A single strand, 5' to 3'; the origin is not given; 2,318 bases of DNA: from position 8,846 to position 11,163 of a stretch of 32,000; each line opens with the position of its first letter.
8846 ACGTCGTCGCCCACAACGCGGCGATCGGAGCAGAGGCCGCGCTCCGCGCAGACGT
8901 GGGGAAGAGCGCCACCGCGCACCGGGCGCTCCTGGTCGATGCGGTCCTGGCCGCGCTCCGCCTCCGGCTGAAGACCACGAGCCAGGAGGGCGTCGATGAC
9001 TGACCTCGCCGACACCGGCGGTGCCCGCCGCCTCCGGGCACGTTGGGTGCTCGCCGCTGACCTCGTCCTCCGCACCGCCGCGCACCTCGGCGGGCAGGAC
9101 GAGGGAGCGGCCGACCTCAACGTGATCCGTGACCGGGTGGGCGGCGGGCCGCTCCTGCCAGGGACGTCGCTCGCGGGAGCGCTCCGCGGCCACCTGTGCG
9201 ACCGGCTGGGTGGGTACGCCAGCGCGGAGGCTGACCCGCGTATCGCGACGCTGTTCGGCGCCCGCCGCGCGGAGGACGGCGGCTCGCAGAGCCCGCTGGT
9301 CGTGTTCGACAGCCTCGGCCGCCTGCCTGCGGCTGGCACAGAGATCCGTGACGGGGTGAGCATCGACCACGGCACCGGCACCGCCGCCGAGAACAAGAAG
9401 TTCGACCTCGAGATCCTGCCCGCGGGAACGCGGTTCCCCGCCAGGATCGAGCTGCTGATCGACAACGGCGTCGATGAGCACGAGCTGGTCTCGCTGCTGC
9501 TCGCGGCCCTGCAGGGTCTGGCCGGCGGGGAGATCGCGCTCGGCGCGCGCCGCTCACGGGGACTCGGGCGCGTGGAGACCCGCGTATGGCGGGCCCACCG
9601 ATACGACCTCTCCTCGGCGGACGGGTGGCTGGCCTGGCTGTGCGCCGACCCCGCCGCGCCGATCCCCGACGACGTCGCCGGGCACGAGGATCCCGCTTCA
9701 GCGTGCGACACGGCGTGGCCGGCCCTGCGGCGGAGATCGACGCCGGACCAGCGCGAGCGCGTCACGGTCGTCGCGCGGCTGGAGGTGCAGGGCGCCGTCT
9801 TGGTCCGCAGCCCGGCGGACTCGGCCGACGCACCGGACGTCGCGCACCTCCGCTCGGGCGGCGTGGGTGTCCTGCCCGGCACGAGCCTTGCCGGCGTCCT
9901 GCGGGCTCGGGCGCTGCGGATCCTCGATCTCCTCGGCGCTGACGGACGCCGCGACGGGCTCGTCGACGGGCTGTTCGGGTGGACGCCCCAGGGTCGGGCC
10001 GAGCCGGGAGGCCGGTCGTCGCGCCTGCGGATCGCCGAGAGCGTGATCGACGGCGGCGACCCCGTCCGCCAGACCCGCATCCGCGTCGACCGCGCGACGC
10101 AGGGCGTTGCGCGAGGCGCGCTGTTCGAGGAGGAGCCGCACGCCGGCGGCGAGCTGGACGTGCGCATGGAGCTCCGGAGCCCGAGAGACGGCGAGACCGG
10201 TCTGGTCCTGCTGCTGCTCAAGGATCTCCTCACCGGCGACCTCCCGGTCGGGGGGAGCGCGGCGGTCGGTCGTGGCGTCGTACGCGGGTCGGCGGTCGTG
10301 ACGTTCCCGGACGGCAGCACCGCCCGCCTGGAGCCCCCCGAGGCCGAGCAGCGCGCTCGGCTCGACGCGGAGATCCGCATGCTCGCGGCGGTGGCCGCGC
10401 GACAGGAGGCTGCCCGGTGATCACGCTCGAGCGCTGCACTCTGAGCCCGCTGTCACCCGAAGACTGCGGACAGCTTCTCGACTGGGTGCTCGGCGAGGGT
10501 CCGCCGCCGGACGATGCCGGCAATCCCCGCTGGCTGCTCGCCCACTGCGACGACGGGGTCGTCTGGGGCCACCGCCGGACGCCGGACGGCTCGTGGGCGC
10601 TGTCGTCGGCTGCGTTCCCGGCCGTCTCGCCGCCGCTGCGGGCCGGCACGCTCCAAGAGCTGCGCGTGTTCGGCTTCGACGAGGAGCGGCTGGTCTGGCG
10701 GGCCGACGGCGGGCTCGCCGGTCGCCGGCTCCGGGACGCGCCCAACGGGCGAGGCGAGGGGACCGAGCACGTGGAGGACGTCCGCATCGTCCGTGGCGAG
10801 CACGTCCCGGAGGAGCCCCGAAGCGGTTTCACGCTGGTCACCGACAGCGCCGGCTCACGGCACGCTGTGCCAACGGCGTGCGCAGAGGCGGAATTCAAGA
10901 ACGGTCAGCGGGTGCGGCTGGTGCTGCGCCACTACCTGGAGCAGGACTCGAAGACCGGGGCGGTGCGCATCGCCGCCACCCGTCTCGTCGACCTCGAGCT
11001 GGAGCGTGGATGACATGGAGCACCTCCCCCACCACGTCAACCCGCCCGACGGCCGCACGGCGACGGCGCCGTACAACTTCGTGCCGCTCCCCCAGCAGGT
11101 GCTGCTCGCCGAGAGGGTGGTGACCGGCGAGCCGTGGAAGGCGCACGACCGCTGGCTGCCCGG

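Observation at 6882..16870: RT-Cas1-linked type III locus with fused-subunit (III-D-variant-like) effector genes and no Cas10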

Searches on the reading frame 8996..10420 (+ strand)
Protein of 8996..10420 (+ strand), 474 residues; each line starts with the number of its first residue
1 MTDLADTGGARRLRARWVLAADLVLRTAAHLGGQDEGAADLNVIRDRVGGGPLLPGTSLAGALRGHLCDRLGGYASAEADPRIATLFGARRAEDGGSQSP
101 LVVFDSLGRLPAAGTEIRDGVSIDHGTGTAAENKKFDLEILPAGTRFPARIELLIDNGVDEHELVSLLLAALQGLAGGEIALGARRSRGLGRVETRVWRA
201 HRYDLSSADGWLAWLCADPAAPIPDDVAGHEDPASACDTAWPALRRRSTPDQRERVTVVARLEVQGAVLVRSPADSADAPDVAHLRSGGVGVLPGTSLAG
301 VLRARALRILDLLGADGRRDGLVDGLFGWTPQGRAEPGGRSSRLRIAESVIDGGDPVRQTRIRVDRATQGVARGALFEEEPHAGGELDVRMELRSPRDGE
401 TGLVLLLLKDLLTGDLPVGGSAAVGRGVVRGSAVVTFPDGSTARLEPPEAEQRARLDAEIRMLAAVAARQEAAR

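Call 7: search_protein_families(library=pfam, proteins=[window:8996-10420:+], max_evalue=0.1)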
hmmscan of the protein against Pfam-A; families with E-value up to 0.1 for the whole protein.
window:8996-10420:+ (474 aa): 1 family
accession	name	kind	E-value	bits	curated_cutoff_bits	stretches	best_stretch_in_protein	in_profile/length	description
PF03787.20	RAMPs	-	6.5e-36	125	22.1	2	25-194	4-189/189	RAMP superfamily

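Call 8: search_protein_families(library=ncbifam, proteins=[window:8996-10420:+], max_evalue=0.1)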
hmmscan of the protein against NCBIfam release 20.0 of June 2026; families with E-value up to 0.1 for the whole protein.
window:8996-10420:+ (474 aa): 8 families
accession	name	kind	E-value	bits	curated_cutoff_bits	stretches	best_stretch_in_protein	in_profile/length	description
TIGR02581.1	cas_cyan_RAMP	equivalog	4.7e-25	88.5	108.05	3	116-193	134-208/216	type III CRISPR-associated RAMP protein Csx7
TIGR02580.1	cas_RAMP_Cmr4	equivalog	6e-13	49.3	87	2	25-105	7-86/283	type III-B CRISPR module RAMP protein Cmr4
TIGR02582.1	cas7_TM1809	equivalog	7.4e-12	45.7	90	1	17-194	4-202/203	type III-A CRISPR-associated RAMP protein Csm3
NF049957.1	Cas_III-I_gRAMP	exception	6.2e-08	31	800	1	117-198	628-709/1076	type III-I CRISPR-associated gRAMP effector Cas7-11i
NF041225.1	Cas_III-E_gRAMP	equivalog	3.2e-06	24.8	700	1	112-208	499-590/1636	type III-E CRISPR-associated gRAMP effector Cas7-11e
TIGR03115.2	cas7_csf2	equivalog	2.6e-05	23.6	130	1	383-464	246-327/346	type IV CRISPR-associated protein Csf2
NF053582.1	motif_MiiA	domain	0.00039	20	24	1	431-445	7-21/27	MiiA motif-containing surface protein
NF041280.1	mem_Micro_34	equivalog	0.012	15.4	37.5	1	164-189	7-32/34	small membrane protein MtfM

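Call 9: search_protein_families(library=padloc, proteins=[window:8996-10420:+], max_evalue=0.1)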
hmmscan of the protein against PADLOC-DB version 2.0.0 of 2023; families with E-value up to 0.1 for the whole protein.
window:8996-10420:+ (474 aa): 33 families (the best 25 are shown)
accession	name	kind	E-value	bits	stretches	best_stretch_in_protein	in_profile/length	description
PDLC02111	Cas7_IIId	-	4.4e-111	369.7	1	11-436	4-397/417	-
PDLC02112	Cas7_IIId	-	9.3e-68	226.9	1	12-436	5-409/434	-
PDLC02115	Cas7_IIId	-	7.3e-63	211.4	3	15-310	2-274/486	-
PDLC01296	Csm3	-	2.6e-25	87.5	4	116-193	111-184/192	"CAS-III-A,CAS-III-D; effector_G7"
PDLC01442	Csm3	-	1.7e-22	78.3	2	13-197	4-182/208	"CAS-III-A,CAS-III-D; effector_G7"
PDLC01016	Csm3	-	4.6e-22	77.3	2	25-194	5-189/189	Csm3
PDLC02107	Cas7_IIId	-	6.4e-22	76.1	2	13-207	6-192/426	-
PDLC01017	Csm3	-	2.9e-21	74.3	2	114-197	138-217/257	Csm3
PDLC01015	Csm3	-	4.3e-19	68.2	2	27-191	3-178/178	Csm3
PDLC01441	Cmr4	-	4e-15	54.3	2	27-95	11-68/245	"CAS-III-B,CAS-III-C; effector_G7"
PDLC01613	Csm3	-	2.1e-14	52.8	2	30-194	9-177/177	"CAS-III-A,CAS-III-D; effector_G7"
PDLC01295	Cmr4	-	3.1e-14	51.8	2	25-105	7-80/256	"CAS-III-B,CAS-III-C; effector_G7"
PDLC01339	Csm3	-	6.8e-14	51.2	2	27-191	3-163/163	"CAS-III-A,CAS-III-D; effector_G7"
PDLC01297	Csm3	-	1.3e-13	49.4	1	18-196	4-186/198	"CAS-III-A,CAS-III-D; effector_G7"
PDLC00981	Cmr4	-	1.6e-13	49.3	2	25-105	7-86/283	CRISPR type III-B/RAMP module RAMP protein Cmr4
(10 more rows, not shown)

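Call 31: search_solved_structures(query=window:8996-10420:+, max_evalue=0.001, show_alignments=1)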
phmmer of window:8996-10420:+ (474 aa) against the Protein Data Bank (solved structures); distinct sequences matched with E-value up to 0.001: 10.
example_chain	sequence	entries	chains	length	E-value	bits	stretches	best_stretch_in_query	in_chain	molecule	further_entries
8s9t_D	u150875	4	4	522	9.7e-24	87.4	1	10-312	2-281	Cas7-2x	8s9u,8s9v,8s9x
9wxh_D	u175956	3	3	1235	2.5e-10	43.2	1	111-450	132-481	TIGR03986 family CRISPR-associated RAMP protein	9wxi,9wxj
7yn9_A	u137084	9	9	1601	1.5e-06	30.7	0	18-206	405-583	CRISPR-associated RAMP family protein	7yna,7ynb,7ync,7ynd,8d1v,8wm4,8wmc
8gs2_A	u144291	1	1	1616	1.6e-06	30.7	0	18-206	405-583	CRISPR-associated RAMP family protein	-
4n0l_A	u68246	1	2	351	2.5e-06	30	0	19-91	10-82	Predicted component of a thermophile-specific DNA repair system, contains a RAMP domain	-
8eex_A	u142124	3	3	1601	4.3e-06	29.2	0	101-206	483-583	Cas7-11 | CRISPR-associated RAMP family protein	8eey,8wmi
7y9y_A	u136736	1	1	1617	4.5e-06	29.2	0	101-206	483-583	CRISPR-associated RAMP family protein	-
7wah_A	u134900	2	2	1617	1e-05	28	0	101-206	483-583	CRISPR-associated RAMP family protein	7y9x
9zs2_E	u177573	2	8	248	0.00011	24.7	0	18-75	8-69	CRISPR system Cms endoribonuclease Csm3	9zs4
9ash_F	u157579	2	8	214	0.00013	24.3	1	18-91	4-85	CRISPR system Cms endoribonuclease Csm3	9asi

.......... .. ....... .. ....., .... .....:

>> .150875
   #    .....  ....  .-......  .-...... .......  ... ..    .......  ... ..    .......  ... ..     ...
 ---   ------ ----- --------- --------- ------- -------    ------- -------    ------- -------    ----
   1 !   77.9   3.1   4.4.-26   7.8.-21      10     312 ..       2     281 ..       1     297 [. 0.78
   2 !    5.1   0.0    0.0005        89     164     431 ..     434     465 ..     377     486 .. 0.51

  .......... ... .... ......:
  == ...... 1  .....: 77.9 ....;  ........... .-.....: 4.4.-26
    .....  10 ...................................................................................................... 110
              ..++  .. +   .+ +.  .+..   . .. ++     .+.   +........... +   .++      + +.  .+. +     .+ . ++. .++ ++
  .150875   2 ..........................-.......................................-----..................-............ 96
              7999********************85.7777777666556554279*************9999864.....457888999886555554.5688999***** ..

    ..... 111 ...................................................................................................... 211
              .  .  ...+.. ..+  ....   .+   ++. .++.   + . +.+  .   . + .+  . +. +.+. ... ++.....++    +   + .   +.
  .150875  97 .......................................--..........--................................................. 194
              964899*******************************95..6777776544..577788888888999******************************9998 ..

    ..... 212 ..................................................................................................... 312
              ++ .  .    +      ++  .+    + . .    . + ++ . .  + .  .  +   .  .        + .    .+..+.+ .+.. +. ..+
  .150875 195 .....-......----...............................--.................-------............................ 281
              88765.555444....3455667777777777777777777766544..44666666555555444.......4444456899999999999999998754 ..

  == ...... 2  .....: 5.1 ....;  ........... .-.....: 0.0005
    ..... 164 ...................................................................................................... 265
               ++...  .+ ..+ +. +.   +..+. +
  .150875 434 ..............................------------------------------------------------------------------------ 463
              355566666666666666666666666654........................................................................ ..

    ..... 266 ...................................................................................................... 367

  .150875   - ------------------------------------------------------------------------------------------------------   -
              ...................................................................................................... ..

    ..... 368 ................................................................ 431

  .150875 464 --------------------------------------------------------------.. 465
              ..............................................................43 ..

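Call 38: find_homologous_proteins(query=window:8996-10420:+, max_evalue=1e-20)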
Query window:8996-10420:+ (474 aa): 1414 proteins with E <= 1e-20 among 8000 candidates; the best 120 are listed.
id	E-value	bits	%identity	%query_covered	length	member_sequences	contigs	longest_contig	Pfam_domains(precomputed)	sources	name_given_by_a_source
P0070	1.3e-266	903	90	98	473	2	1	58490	PF03787.21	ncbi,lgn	ncbi:MAG: RAMP superfamily CRISPR-associated protein [Egibacteraceae bacterium]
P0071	1.1e-158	547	61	97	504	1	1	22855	PF03787.21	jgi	jgi:CRISPR/Cas system CSM-associated protein Csm3 (group 7 of RAMP superfamily)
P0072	1.5e-148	514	60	97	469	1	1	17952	PF03787.21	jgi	-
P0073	1.6e-145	504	59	96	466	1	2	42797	PF03787.21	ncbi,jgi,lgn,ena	-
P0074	1.0e-142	495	56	98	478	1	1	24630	PF03787.21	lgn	-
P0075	1.2e-138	481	52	99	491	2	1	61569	PF03787.21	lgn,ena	-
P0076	1.3e-137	478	56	98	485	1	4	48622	PF03787.21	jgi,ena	jgi:CRISPR/Cas system CSM-associated protein Csm3 (group 7 of RAMP superfamily)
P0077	2.0e-137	477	54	99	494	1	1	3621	PF03787.21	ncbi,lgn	-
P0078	2.9e-137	477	54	94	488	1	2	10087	PF03787.21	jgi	jgi:CRISPR/Cas system CSM-associated protein Csm3 (group 7 of RAMP superfamily)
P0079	7.4e-137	475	54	97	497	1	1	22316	PF03787.21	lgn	-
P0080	8.2e-137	475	53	98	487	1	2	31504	PF03787.21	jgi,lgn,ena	-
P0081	1.5e-136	474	55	95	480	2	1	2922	PF03787.21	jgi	jgi:CRISPR/Cas system CSM-associated protein Csm3 (group 7 of RAMP superfamily)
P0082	2.7e-136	473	53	98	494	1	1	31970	PF03787.21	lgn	-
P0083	2.8e-136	473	56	94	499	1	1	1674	PF03787.21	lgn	-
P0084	8.5e-136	472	54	99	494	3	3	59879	PF03787.21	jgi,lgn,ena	-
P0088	2.2e-134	467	54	96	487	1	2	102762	PF03787.21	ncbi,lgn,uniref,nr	ncbi:CRISPR/Cas system CSM-associated protein Csm3, group 7 of RAMP superfamily [Desulfacinum infern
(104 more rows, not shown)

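Call 41: find_encoding_contigs(protein=P0071, flank=10000, max_places=2)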
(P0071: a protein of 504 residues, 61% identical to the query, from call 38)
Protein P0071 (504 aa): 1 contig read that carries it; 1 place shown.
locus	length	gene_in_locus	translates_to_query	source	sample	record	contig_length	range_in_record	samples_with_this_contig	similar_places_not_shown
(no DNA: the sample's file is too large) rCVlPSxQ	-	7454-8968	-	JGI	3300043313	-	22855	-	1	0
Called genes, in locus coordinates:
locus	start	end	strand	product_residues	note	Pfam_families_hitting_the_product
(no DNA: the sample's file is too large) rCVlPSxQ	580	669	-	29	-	-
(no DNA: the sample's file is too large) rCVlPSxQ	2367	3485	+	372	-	PF09002:Card1_endonuc (weak)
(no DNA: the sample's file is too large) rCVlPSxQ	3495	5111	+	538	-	-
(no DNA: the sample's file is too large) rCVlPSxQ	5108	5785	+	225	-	-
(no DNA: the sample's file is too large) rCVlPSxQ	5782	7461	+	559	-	-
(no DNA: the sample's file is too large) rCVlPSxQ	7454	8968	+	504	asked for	PF03787:RAMPs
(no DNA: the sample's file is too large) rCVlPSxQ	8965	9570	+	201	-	PF27799:CRISPR-assoc_Csx19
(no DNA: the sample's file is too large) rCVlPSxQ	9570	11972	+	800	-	PF03787:RAMPs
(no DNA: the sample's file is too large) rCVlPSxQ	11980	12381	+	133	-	-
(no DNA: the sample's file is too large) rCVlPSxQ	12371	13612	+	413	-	PF18145:SAVED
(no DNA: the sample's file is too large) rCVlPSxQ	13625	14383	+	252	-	PF10040:CRISPR_Cas6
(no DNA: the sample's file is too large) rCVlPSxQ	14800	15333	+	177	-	-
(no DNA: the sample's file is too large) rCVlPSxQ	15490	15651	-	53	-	-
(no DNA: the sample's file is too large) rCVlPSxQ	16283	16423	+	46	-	-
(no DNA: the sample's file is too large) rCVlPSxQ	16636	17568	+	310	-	PF00589:Phage_integrase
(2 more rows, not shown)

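Call 59: find_encoding_contigs(protein=P0074, flank=10000, max_places=1)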
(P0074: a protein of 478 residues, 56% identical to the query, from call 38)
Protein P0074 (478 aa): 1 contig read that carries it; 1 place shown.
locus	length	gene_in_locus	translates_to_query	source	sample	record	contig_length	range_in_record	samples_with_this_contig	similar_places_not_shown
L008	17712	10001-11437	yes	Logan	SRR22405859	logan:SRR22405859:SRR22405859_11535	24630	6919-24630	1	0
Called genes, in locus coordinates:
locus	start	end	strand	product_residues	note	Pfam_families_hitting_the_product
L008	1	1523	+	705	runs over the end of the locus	PF13191:AAA_16, PF00004:AAA (faint)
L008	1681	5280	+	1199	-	PF02384:N6_Mtase (faint), PF20473:MmeI_Mtase (weak), PF07669:Eco57I, PF22654:DUF7008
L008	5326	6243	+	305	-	-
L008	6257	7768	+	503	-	PF22335:Cas10-Cmr2_palm2 (weak)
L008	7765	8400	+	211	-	-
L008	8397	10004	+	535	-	-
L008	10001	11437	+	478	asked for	PF03787:RAMPs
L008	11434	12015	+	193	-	PF27799:CRISPR-assoc_Csx19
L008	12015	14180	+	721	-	PF03787:RAMPs (weak)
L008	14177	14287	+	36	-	-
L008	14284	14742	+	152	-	PF17761:DUF1016_N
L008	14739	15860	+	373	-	PF02463:SMC_N (weak), PF11398:DUF2813 (faint), PF13175:AAA_15 (weak), PF13476:AAA_23 (weak), PF00005:ABC_tran (faint), PF13304:AAA_21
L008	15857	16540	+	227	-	PF14103:DUF4276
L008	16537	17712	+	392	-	?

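Call 60: find_encoding_contigs(protein=P0088, flank=10000, max_places=1)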
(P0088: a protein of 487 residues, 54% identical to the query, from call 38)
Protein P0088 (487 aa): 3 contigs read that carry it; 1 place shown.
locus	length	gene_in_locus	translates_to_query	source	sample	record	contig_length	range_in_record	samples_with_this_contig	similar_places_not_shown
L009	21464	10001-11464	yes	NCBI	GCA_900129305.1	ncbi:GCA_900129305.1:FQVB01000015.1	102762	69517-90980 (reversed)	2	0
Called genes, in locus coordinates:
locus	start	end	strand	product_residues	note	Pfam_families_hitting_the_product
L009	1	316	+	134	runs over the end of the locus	PF03750:Csm2_III-A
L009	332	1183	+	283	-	PF03787:RAMPs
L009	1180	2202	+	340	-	PF17953:Csm4_C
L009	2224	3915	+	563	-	PF03787:RAMPs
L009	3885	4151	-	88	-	-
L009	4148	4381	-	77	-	PF13683:rve_3 (weak)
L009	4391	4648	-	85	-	-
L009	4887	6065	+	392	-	PF09002:Card1_endonuc (weak)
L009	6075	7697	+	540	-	PF22335:Cas10-Cmr2_palm2 (faint)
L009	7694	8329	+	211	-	PF03787:RAMPs (faint)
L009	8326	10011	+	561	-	PF03787:RAMPs (weak)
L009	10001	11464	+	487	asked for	PF03787:RAMPs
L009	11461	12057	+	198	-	PF27799:CRISPR-assoc_Csx19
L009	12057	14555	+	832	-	PF03787:RAMPs (weak)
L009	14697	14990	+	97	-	PF09651:Cas_APE2256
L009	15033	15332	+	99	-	-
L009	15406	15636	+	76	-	-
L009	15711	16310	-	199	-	-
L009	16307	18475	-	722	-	PF09623:Cas_NE0113 (weak), PF00962:A_deaminase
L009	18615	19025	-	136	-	-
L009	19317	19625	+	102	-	-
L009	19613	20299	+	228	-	PF08843:AbiEii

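Call 61: find_encoding_contigs(protein=P0075, flank=10000, max_places=1)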
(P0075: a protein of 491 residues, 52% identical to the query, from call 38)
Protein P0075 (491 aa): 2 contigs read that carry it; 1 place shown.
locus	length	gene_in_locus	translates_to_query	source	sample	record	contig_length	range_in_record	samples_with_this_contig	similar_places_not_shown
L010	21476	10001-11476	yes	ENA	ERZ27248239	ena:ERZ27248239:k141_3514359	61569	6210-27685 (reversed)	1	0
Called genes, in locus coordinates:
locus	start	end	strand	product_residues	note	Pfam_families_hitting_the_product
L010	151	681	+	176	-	PF01257:2Fe-2S_thioredx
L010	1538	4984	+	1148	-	PF00270:DEAD, PF04851:ResIII, PF00176:SNF2-rel_dom, PF00271:Helicase_C, PF13020:NOV_C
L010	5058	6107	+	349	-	PF09002:Card1_endonuc (weak)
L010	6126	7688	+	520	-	PF22335:Cas10-Cmr2_palm2 (faint)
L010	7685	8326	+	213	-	-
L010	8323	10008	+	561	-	-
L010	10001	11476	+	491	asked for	PF03787:RAMPs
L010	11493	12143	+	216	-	PF27799:CRISPR-assoc_Csx19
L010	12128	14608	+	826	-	PF03787:RAMPs (weak)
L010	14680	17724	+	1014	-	PF06634:DUF1156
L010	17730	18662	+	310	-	PF18863:AbiJ_NTD4, PF14355:Abi_C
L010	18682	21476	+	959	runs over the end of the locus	PF04465:DUF499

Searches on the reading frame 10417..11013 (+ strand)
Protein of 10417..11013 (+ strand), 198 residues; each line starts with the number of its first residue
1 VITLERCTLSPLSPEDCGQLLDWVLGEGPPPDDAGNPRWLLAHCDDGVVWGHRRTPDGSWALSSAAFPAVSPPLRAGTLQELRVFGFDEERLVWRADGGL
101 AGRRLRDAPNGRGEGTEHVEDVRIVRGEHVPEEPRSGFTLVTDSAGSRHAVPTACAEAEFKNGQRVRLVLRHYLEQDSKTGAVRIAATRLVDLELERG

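Call 7: search_protein_families(library=pfam, proteins=[window:10417-11013:+], max_evalue=0.1)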
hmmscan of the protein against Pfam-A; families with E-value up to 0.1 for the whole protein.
window:10417-11013:+ (198 aa): 0 families

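Call 8: search_protein_families(library=ncbifam, proteins=[window:10417-11013:+], max_evalue=0.1)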
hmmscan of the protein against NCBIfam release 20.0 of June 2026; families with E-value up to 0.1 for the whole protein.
window:10417-11013:+ (198 aa): 1 family
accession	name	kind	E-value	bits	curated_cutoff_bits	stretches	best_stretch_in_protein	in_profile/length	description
TIGR03984.2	TIGR03984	equivalog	7.3e-26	90.9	35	1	38-194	13-169/170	type III-D CRISPR-associated protein Csx19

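Call 9: search_protein_families(library=padloc, proteins=[window:10417-11013:+], max_evalue=0.1)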
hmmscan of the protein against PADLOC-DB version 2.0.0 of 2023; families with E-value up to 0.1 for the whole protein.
window:10417-11013:+ (198 aa): 3 families
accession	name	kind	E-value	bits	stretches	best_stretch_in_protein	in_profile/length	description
PDLC01430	Csx19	-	6.8e-22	76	1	38-196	32-166/167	CAS-III-D; effector_UNK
PDLC01034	Csx19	-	1e-12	46.5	1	43-197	23-146/148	core gene (cas11)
PDLC01584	Csx25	-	5.3e-06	24.2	2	23-76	40-87/244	CAS-III-D; effector_UNK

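Call 63: search_solved_structures(query=window:10417-11013:+, max_evalue=1)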
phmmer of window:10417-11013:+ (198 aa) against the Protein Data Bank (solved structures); distinct sequences matched with E-value up to 1: 0.
